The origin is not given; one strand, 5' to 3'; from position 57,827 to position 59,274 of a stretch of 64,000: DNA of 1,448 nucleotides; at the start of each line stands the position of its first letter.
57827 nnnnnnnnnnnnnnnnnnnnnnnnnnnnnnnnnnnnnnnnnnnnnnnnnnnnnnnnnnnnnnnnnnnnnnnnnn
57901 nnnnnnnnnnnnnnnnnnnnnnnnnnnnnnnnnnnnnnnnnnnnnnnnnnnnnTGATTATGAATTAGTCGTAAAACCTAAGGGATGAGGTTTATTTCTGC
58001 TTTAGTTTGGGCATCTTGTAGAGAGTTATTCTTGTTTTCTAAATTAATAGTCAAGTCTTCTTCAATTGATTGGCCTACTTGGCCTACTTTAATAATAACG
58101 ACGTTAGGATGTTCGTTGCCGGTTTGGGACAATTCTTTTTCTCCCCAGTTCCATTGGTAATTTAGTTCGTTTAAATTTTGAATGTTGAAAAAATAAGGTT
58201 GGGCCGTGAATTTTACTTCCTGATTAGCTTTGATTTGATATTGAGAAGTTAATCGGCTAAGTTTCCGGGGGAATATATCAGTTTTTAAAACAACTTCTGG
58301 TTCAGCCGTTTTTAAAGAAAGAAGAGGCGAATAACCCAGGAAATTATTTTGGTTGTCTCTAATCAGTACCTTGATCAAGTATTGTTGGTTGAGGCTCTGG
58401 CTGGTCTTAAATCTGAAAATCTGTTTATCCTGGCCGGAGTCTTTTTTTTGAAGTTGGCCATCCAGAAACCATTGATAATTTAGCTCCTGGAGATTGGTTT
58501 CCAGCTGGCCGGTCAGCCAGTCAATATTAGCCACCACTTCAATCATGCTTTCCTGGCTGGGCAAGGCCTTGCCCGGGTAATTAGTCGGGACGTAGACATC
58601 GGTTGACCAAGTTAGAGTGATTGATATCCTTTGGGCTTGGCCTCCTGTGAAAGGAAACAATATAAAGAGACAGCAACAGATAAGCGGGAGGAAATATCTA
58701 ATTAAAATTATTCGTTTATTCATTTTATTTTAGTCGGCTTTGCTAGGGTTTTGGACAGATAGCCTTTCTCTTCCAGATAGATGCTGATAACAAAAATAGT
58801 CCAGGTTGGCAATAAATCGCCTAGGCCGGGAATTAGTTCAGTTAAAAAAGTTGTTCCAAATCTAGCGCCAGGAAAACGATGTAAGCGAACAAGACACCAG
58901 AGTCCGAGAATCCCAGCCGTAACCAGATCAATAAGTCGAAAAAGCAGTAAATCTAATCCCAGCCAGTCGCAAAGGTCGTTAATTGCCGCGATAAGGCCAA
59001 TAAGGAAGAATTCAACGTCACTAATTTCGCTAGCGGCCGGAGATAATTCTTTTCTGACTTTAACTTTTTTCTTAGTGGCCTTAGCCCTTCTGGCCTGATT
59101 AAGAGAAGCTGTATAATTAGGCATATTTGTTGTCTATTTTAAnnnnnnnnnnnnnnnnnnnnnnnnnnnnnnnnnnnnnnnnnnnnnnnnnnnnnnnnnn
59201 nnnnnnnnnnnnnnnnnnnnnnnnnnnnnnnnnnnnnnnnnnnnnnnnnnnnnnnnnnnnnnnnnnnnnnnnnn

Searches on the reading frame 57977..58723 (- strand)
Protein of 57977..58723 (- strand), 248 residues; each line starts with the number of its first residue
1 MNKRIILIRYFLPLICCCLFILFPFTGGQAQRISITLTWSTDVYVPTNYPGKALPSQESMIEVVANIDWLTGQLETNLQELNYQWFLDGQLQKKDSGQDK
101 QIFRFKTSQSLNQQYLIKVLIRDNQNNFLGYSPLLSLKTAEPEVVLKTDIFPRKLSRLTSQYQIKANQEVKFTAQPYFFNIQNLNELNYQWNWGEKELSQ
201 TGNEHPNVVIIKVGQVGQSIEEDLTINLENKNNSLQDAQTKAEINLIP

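Call 4: search_protein_families(library=pfam, proteins=[window:57977-58723:-], max_evalue=1)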
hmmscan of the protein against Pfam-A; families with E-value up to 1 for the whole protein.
window:57977-58723:- (248 aa): 1 family
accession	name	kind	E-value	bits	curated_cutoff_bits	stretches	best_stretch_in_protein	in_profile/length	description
PF16820.11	PKD_3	-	0.016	15.5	26.3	0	159-200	10-46/68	PKD-like domain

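Call 6: search_protein_families(library=ncbifam, proteins=[window:57977-58723:-], max_evalue=0.1)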
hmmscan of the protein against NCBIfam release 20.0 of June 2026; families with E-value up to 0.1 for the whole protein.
window:57977-58723:- (248 aa): 0 families

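Call 62: search_protein_families(library=phrogs, proteins=[window:57977-58723:-], max_evalue=0.01)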
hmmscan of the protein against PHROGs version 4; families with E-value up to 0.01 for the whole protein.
window:57977-58723:- (248 aa): 0 families

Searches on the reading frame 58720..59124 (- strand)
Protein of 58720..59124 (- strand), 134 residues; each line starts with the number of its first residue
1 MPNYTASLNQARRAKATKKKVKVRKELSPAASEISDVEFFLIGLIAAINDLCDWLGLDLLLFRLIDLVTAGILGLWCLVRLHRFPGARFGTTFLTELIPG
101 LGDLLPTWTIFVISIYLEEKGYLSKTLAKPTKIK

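Call 4: search_protein_families(library=pfam, proteins=[window:58720-59124:-], max_evalue=1)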
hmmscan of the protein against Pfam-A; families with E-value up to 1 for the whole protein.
window:58720-59124:- (134 aa): 1 family
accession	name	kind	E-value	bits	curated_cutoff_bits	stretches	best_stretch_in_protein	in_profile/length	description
PF13430.11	DUF4112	-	0.0066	17.1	23.3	1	85-125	21-61/105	Domain of unknown function (DUF4112)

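Call 6: search_protein_families(library=ncbifam, proteins=[window:58720-59124:-], max_evalue=0.1)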
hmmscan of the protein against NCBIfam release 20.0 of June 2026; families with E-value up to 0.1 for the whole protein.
window:58720-59124:- (134 aa): 0 families

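Call 62: search_protein_families(library=phrogs, proteins=[window:58720-59124:-], max_evalue=0.01)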
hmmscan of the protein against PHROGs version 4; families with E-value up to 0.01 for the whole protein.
window:58720-59124:- (134 aa): 0 families
